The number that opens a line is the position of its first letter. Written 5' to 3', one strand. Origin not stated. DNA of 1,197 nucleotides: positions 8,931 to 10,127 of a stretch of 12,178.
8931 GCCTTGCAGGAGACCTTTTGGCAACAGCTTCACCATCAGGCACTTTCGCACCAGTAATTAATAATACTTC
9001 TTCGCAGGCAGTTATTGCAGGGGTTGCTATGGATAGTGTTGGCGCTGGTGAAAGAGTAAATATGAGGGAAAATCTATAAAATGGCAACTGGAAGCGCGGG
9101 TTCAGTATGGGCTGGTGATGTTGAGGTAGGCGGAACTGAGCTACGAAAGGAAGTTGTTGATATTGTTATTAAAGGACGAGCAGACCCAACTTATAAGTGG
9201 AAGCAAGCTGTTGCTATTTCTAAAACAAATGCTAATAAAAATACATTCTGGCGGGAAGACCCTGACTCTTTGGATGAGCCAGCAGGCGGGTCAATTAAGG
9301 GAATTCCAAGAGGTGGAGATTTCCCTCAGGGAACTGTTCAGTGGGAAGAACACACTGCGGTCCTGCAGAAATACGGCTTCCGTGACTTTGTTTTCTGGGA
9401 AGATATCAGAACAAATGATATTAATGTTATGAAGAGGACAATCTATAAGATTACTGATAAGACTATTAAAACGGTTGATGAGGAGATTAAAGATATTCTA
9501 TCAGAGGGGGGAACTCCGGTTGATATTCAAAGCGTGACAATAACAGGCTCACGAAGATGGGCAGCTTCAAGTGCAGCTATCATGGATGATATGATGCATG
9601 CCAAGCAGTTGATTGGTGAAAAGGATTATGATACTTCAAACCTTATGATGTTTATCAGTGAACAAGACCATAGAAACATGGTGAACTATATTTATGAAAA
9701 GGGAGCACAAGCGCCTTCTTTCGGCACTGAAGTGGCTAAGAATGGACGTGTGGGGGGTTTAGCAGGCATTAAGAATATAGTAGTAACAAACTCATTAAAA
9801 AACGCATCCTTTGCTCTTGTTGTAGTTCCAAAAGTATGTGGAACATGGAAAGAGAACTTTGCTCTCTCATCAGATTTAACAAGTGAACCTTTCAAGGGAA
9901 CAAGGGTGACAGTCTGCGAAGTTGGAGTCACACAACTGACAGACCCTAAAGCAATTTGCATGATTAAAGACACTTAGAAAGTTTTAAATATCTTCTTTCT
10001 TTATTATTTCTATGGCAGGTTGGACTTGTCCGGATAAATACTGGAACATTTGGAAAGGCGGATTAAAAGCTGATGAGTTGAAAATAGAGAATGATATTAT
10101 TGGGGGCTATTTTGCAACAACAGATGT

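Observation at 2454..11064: Head-only HK97-lineage module in a 12-kb genome with archaeal grammar: minimal virus or capsid-forming satellite?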

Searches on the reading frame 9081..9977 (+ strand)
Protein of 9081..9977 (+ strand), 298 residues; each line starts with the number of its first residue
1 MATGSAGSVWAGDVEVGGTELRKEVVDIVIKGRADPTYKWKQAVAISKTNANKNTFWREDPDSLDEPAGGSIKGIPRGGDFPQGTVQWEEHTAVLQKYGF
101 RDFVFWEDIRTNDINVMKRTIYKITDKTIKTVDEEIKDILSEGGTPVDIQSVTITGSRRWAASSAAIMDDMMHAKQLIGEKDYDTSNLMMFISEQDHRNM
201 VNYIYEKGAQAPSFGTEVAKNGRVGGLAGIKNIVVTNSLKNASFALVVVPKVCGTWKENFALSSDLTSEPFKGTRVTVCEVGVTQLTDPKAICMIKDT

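Call 6: search_protein_families(library=pfam, proteins=[window:9081-9977:+], max_evalue=0.1)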
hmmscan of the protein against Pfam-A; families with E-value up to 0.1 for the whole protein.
window:9081-9977:+ (298 aa): 1 family
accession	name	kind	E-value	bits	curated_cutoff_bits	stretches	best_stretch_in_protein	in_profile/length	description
PF25209.1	Phage_capsid_4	-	8.1e-11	43.1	27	1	62-283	46-249/262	Phage capsid protein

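Call 7: search_protein_families(library=phrogs, proteins=[window:9081-9977:+], max_evalue=0.1)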
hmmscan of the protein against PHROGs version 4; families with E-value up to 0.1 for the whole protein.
window:9081-9977:+ (298 aa): 2 families
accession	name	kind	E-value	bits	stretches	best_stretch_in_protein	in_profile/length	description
phrog_1650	-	head and packaging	1.3e-18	68.4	1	75-296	76-296/300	major head protein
phrog_133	-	head and packaging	0.012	15.2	1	70-155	430-515/668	head maturation protease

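Call 12: find_related_loci(query=window:9081-9977:+, collection=viral_contigs, flank=10000)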
Query window:9081-9977:+ (298 aa) in viral_contigs; peptide patterns used: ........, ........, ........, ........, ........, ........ (x = any residue, [..] = any of these).
2 stretches matched a pattern, but none encodes a relative of the query by tblastn (E <= 1e-3).

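Call 13: find_homologous_proteins(query=window:9081-9977:+)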
Query window:9081-9977:+ (298 aa): 145 proteins with E <= 0.001 among 1108 candidates; the best 120 are listed.
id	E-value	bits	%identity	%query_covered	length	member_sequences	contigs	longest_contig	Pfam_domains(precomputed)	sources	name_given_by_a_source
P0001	2.1e-197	672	100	100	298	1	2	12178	PF25209.3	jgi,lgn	-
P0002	1.3e-107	378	60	99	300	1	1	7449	PF25209.3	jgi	-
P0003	6.7e-107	375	62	97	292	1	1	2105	PF25209.3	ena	-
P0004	1.0e-105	372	59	99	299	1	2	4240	PF25209.3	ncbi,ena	-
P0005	2.4e-104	367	56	99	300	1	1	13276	PF25209.3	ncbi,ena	-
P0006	5.3e-104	366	59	100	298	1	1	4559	PF25209.3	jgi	jgi:hypothetical protein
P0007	4.5e-103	363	59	96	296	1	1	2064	PF25209.3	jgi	-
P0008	6.2e-103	362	60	95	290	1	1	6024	PF25209.3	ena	-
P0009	2.0e-102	361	58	99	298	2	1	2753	PF25209.3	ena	-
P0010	2.3e-102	360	57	99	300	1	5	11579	PF25209.3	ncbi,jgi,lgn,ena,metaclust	metaclust:\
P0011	1.4e-101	358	55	99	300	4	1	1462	PF25209.3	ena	-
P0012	2.6e-101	357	59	96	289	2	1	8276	PF25209.3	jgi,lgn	-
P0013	1.3e-99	351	55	99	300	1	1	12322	PF25209.3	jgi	-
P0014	1.4e-99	351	61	94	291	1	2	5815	PF25209.3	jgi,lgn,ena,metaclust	metaclust:\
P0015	1.7e-99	351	56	99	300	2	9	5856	PF25209.3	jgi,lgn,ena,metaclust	metaclust:\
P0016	1.9e-99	351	59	97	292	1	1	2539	PF25209.3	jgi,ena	-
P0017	1.9e-99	351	56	99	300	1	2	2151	PF25209.3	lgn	-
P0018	2.5e-99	351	56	100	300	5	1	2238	PF25209.3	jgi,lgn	-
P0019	3.0e-99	350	56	100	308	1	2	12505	PF25209.3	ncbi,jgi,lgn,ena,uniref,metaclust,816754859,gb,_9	ncbi:hypothetical protein LCGC14_0774150 [marine sediment metagenome]|uniref:Major capsid protein n=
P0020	1.8e-98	348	60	95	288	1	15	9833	PF25209.3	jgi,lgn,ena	-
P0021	1.9e-98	348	61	94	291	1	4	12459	PF25209.3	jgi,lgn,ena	-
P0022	3.0e-98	347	57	97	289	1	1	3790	PF25209.3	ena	-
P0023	3.4e-98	347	56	99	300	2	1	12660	PF25209.3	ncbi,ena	-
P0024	1.5e-97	345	55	100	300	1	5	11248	PF25209.3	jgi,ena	-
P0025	3.0e-97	344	55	99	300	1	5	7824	PF25209.3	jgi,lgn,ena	-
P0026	5.6e-97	343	57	97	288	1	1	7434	PF25209.3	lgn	-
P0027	1.2e-96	342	56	97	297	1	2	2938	PF25209.3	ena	-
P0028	1.7e-96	341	56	95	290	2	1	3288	PF25209.3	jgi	-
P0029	3.8e-96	340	57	97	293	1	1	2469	PF25209.3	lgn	-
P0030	3.9e-96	340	59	95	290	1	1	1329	PF25209.3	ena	-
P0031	1.9e-95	338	55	99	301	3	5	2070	PF25209.3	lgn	-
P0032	2.1e-95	338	56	97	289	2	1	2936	PF25209.3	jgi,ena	-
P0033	8.5e-95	336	54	97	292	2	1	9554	PF25209.3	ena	-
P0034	4.0e-94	333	53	97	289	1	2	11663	PF25209.3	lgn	-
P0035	1.0e-93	332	58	95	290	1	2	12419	PF25209.3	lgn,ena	-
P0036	1.5e-93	332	56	95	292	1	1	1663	PF25209.3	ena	-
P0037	3.7e-93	330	55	97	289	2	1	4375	PF25209.3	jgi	-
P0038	4.1e-93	330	54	97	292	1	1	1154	PF25209.3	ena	-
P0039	4.5e-93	330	55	97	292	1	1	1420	PF25209.3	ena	-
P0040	1.1e-92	329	53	99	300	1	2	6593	PF25209.3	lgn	-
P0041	2.1e-92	328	52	96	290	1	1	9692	PF25209.3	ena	-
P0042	2.1e-92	328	53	100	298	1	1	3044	PF25209.3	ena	-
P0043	6.1e-92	326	53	97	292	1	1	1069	PF25209.3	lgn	-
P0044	8.3e-92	326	55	95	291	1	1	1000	PF25209.3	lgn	-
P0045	2.8e-91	324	53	95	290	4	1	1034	PF25209.3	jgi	-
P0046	1.2e-90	322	52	100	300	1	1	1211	PF25209.3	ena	-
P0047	1.4e-90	322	51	95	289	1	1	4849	PF25209.3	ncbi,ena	-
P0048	2.3e-90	321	55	97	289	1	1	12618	PF25209.3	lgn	-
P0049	2.3e-90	321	53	99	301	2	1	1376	PF25209.3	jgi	-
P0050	3.0e-90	321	53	99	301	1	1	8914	PF25209.3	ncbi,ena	-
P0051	3.5e-90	321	52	99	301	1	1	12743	PF25209.3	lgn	-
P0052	9.0e-90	319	54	97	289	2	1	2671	PF25209.3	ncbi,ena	-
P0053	1.1e-89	319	53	95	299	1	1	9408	PF25209.3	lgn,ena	-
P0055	4.4e-89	317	53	96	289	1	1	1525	PF25209.3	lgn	-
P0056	5.0e-89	317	54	97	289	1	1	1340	PF25209.3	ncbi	-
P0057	5.1e-89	317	52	96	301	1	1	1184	PF25209.3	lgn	-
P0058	1.2e-88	315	53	94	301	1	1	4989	PF25209.3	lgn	-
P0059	1.8e-88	315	53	96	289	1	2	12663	PF25209.3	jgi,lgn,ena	-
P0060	2.1e-88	315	53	95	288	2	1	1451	PF25209.3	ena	-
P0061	6.1e-88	313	52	96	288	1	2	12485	PF25209.3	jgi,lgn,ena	-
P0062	6.9e-88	313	50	95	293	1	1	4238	PF25209.3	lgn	-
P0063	2.8e-86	308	54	97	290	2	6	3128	PF25209.3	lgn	-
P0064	5.0e-86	307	49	95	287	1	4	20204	PF25209.3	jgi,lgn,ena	jgi:hypothetical protein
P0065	6.7e-86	306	54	95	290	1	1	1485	PF25209.3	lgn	-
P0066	7.4e-86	306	51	96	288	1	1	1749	PF25209.3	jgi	jgi:hypothetical protein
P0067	9.7e-86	306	51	96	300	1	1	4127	PF25209.3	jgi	-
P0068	1.3e-85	306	53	95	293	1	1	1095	PF25209.3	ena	-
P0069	1.7e-85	305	53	97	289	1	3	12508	PF25209.3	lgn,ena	-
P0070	2.2e-85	305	51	96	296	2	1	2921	PF25209.3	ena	-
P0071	2.5e-85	305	51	96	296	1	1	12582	PF25209.3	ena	-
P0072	7.7e-85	303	51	96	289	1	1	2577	PF25209.3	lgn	-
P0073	1.1e-84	303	51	97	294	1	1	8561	PF25209.3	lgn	-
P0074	1.6e-84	302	50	97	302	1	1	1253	PF25209.3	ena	-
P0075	3.2e-84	301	51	96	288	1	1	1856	PF25209.3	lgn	-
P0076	1.3e-83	299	51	95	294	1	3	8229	PF25209.3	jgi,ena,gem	-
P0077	1.6e-83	299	51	97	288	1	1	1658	PF25209.3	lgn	-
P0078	4.0e-83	297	49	95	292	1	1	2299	PF25209.3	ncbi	-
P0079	1.4e-82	296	50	97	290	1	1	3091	PF25209.3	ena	-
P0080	1.6e-82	295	52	95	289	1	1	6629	PF25209.3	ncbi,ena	-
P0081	2.0e-82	295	49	100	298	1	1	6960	PF25209.3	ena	-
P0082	3.0e-82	295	51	96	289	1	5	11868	PF25209.3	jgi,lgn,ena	-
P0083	3.0e-82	294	51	96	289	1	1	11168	PF25209.3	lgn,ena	-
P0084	5.8e-82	294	51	96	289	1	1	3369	PF25209.3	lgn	-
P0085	1.1e-80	289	48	96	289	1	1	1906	PF25209.3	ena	-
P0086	5.7e-80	287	49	95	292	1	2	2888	PF25209.3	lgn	-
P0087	5.7e-79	284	48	97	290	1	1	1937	PF25209.3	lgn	-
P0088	2.9e-78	281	49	94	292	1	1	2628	PF25209.3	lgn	-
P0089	7.2e-78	280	49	95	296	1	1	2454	PF25209.3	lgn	-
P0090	4.5e-77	278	53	85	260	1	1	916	PF25209.3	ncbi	-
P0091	1.1e-76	276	48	94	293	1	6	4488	PF25209.3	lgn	-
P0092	1.9e-76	275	45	95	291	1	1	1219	PF25209.3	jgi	jgi:hypothetical protein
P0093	4.1e-76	274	48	95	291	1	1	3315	PF25209.3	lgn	-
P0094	8.1e-76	273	55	78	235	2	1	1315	PF25209.3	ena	-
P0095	8.7e-76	273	49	95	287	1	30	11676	PF25209.3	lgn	-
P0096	1.8e-75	272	49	95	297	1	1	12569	PF25209.3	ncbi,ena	-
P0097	5.5e-75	271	48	92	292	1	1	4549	PF25209.3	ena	-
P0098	7.6e-75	270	48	95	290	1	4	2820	PF25209.3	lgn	-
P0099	1.2e-74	270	47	96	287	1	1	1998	PF25209.3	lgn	-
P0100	3.4e-74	268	48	95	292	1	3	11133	PF25209.3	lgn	-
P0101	1.7e-73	266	49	96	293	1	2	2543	PF25209.3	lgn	-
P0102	2.1e-73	265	47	93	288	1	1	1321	PF25209.3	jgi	jgi:hypothetical protein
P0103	1.9e-72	262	48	95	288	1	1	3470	PF25209.3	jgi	jgi:hypothetical protein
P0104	4.2e-72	261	48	95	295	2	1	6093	PF25209.3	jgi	-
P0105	6.8e-72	261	61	69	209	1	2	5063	PF25209.3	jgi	-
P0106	7.7e-70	254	46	94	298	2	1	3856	PF25209.3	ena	-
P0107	1.7e-69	253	44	97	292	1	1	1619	PF25209.3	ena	-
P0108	2.5e-69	252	46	95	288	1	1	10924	PF25209.3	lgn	-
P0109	3.5e-68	248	46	95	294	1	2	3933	PF25209.3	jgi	jgi:hypothetical protein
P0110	2.9e-67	245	44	95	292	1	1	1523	PF25209.3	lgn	-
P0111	4.4e-67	245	46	95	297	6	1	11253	PF25209.3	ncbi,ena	-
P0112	7.2e-67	244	44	97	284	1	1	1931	PF25209.3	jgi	jgi:hypothetical protein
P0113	1.9e-66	243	43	95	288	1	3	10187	PF25209.3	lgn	-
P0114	1.0e-65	240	45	97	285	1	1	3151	PF25209.3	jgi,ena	-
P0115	1.3e-65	240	49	84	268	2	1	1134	PF25209.3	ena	-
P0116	2.8e-65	239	45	97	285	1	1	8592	PF25209.3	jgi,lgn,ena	-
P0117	3.0e-65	239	45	95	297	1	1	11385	PF25209.3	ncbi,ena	-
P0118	4.7e-65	238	44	95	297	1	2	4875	PF25209.3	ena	-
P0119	7.9e-65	237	42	95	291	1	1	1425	PF25209.3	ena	-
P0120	3.0e-64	235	45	95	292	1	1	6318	PF25209.3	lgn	-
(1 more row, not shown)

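Call 15: find_encoding_contigs(protein=P0001, flank=10000, max_places=3)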
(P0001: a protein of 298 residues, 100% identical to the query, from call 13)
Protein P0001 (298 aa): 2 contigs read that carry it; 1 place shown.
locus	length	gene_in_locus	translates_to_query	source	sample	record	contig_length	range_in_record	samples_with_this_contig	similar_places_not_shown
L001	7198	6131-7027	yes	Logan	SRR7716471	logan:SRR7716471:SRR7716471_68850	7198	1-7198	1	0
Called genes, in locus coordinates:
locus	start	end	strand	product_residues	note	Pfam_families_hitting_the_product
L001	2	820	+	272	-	?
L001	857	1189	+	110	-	-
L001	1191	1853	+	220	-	-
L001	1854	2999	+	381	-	-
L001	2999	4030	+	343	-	-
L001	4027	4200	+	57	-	-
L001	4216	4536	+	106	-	-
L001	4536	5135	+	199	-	-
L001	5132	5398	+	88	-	-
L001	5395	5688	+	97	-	-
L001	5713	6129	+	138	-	-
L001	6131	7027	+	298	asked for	PF25209:Phage_capsid_4 (weak)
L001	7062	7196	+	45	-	?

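Call 16: find_encoding_contigs(protein=P0064, flank=10000, max_places=4)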
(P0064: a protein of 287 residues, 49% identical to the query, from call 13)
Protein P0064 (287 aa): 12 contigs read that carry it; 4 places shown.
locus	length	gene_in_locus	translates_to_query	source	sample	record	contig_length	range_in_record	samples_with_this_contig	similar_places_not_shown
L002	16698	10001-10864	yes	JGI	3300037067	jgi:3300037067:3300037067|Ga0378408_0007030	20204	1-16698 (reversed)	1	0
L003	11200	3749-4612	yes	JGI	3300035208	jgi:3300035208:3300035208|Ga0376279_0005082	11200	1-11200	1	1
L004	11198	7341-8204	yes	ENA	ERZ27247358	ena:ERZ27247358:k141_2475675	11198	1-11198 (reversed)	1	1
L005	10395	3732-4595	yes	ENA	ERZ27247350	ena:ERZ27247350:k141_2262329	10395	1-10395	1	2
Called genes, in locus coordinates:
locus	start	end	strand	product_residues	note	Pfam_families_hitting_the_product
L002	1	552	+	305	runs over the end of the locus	-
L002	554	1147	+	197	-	-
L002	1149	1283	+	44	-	-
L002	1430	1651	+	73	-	-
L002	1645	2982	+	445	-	PF13481:AAA_25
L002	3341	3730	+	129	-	-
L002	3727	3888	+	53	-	-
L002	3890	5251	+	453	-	PF03237:Terminase_6N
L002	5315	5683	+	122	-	-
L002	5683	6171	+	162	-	-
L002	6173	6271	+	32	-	-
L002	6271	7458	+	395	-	PF06074:Portal_Mu, PF04860:Phage_portal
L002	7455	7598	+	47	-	-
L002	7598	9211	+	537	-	-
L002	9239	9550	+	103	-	-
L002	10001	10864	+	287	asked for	PF25209:Phage_capsid_4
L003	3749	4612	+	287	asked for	PF25209:Phage_capsid_4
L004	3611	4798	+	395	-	PF06074:Portal_Mu, PF04860:Phage_portal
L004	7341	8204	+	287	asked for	PF25209:Phage_capsid_4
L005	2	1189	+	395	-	PF06074:Portal_Mu, PF04860:Phage_portal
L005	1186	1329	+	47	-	-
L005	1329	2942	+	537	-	-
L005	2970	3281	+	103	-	-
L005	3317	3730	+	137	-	-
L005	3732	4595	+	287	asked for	PF25209:Phage_capsid_4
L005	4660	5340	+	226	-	-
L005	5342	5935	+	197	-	-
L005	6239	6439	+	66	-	-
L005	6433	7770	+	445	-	PF13481:AAA_25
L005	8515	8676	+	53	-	-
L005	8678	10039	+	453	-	PF03237:Terminase_6N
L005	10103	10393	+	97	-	?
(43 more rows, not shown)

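Call 17: find_encoding_contigs(protein=P0019, flank=10000, max_places=3)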
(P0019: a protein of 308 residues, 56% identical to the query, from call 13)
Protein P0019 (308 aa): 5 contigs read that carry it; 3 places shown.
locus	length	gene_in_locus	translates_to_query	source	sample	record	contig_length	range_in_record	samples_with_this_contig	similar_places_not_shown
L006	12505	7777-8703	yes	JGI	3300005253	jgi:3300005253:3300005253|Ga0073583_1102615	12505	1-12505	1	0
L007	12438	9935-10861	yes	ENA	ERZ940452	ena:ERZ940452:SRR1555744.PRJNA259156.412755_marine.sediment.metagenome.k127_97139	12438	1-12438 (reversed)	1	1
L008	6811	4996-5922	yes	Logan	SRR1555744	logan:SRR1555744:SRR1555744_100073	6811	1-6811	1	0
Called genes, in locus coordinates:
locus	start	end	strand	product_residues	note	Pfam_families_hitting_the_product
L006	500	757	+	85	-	-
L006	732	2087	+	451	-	PF03237:Terminase_6N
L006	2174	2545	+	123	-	-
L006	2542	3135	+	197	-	-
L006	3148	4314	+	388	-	PF04860:Phage_portal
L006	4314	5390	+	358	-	-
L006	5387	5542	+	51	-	-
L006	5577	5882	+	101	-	-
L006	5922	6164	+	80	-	-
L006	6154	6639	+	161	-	-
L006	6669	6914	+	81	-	-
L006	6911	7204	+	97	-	-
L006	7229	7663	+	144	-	-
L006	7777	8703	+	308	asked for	PF25209:Phage_capsid_4 (weak)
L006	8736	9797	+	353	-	-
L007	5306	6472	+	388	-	PF04860:Phage_portal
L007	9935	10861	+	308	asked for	PF25209:Phage_capsid_4 (weak)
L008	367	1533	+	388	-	PF04860:Phage_portal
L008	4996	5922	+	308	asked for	PF25209:Phage_capsid_4 (weak)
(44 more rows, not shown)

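Call 20: find_encoding_contigs(protein=P0005, flank=10000, max_places=2)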
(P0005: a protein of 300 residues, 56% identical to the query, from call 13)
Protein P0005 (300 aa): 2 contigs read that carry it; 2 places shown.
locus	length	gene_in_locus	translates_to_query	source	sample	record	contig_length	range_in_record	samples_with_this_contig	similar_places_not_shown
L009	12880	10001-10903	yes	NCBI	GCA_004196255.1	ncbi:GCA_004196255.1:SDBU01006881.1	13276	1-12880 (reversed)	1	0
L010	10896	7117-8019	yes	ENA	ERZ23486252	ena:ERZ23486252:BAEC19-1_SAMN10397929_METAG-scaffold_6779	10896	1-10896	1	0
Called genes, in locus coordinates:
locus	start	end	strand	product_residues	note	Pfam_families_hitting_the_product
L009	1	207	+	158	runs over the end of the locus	PF00588:SpoU_methylase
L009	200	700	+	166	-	-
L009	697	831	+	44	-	-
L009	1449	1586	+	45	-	-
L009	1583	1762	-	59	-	-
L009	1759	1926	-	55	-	-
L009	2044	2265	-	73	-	-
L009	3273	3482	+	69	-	-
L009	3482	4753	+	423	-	PF03237:Terminase_6N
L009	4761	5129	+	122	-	-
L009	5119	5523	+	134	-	-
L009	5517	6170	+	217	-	-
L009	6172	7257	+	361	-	PF06074:Portal_Mu (weak), PF04860:Phage_portal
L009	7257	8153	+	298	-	-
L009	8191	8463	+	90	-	-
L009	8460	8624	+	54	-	-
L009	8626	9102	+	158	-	-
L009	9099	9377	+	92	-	-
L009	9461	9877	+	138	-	PF09956:Phage_cement_2 (weak)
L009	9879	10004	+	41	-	-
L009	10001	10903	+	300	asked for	PF25209:Phage_capsid_4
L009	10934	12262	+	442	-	-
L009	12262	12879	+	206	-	?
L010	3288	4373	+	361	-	PF06074:Portal_Mu (weak), PF04860:Phage_portal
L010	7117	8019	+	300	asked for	PF25209:Phage_capsid_4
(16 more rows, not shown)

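Call 21: find_encoding_contigs(protein=P0023, flank=10000, max_places=2)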
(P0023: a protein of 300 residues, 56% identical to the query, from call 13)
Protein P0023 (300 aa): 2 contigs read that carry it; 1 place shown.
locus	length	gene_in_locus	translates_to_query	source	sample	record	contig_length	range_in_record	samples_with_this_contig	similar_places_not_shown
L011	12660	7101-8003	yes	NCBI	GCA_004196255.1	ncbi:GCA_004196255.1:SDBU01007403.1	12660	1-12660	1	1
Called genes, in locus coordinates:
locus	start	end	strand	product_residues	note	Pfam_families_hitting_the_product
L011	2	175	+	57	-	?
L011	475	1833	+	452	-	PF03237:Terminase_6N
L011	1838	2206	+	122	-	-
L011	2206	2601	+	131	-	-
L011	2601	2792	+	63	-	-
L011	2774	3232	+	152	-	PF00565:SNase (faint)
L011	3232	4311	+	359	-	PF04860:Phage_portal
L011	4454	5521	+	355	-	-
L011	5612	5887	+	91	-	-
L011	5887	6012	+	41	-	-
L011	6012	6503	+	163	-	-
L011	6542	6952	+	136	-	-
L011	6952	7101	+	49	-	-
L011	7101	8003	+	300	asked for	PF25209:Phage_capsid_4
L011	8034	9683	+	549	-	-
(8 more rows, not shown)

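Call 27: find_related_loci(query=A1, collection=genome_contigs, flank=10000)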
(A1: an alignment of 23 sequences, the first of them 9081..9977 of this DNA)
Query A1 (298 aa) in genome_contigs; peptide patterns used: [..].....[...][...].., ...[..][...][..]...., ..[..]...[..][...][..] (x = any residue, [..] = any of these).
127 stretches matched a pattern; 5 encode a relative of the query (tblastn E <= 1e-3); 5 distinct loci.
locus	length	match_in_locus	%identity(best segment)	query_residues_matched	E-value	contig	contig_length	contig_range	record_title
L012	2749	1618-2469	52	15-298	2e-97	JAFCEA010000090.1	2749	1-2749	Candidatus Woesearchaeota archaeon isolate Meg22_1012_Bin_199 Meg22_1012_Bin_199_scaffold_129058, whole genome shotgun s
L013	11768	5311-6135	38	15-296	2e-57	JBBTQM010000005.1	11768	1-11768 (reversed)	MAG: Patescibacteria group bacterium isolate H43-bin055_1 H43_bin055_1_000000000005, whole genome shotgun sequence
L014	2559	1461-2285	38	15-296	2e-55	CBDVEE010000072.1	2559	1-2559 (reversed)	MAG TPA_asm: uncultured archaeon isolate SRR22302353_concoct_106 genome assembly, contig: ERZ25073599.33289, whole genom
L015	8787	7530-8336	38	17-292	4e-51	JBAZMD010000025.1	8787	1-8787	MAG: Patescibacteria group bacterium isolate SO_2017_LW4_32 scaffold_15392_c1_LW137-91_2017, whole genome shotgun sequen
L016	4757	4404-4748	35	22-136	7e-16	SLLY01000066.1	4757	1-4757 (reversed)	MAG: Candidatus Woesearchaeota archaeon isolate CSSed165cm_329 CSSed16-5cm-94349, whole genome shotgun sequence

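Call 28: find_related_loci(query=A1, collection=viral_contigs, flank=10000)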
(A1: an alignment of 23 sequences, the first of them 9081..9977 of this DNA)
Query A1 (298 aa) in viral_contigs; peptide patterns used: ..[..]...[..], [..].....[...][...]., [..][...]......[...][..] (x = any residue, [..] = any of these).
299 stretches matched a pattern; 86 encode a relative of the query (tblastn E <= 1e-3); the best 80 are kept; 80 distinct loci.
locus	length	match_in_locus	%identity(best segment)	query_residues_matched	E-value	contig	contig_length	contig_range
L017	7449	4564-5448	60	1-296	9e-111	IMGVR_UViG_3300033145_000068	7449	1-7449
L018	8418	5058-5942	58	1-296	4e-108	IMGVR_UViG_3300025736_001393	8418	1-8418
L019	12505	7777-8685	56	1-298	4e-107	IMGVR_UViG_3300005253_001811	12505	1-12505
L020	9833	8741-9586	60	15-298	2e-106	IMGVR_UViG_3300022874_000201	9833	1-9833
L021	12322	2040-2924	55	1-296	4e-106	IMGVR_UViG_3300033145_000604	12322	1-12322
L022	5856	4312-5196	56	1-296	3e-106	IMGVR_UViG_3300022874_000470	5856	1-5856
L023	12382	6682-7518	60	15-295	4e-106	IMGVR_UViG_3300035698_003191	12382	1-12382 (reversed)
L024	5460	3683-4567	56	1-296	3e-106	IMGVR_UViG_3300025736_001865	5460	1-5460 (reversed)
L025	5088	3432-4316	55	1-296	2e-104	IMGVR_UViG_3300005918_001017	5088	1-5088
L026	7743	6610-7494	55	1-296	2e-104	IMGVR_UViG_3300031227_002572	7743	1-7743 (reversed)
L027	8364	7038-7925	55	1-297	5e-104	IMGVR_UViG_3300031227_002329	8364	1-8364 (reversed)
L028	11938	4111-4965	55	9-297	2e-100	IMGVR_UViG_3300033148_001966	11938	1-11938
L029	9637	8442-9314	51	3-295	1e-96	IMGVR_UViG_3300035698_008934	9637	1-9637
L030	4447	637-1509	52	3-295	1e-96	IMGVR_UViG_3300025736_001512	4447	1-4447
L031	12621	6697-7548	53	13-298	5e-96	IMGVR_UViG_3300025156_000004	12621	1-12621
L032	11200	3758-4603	49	15-298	2e-93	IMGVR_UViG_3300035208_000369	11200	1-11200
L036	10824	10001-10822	46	15-290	3e-83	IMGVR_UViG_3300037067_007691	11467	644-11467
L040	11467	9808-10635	47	21-298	2e-80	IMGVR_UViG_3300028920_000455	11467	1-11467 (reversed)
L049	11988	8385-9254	42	13-298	3e-72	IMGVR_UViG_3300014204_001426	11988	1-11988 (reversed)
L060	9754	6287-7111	41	15-296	2e-58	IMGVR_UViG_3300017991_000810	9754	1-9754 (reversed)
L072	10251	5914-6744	39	13-296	2e-55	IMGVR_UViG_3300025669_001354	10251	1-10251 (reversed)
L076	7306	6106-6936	37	13-296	1e-54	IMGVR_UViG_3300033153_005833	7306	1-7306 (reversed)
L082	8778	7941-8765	39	15-296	3e-54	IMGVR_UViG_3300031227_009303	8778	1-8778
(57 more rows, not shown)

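Call 87: search_solved_structures(query=A1, max_evalue=1)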
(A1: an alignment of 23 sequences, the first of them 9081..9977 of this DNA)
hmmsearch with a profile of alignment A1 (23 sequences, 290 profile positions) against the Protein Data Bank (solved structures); distinct sequences matched with E-value up to 1: 0.
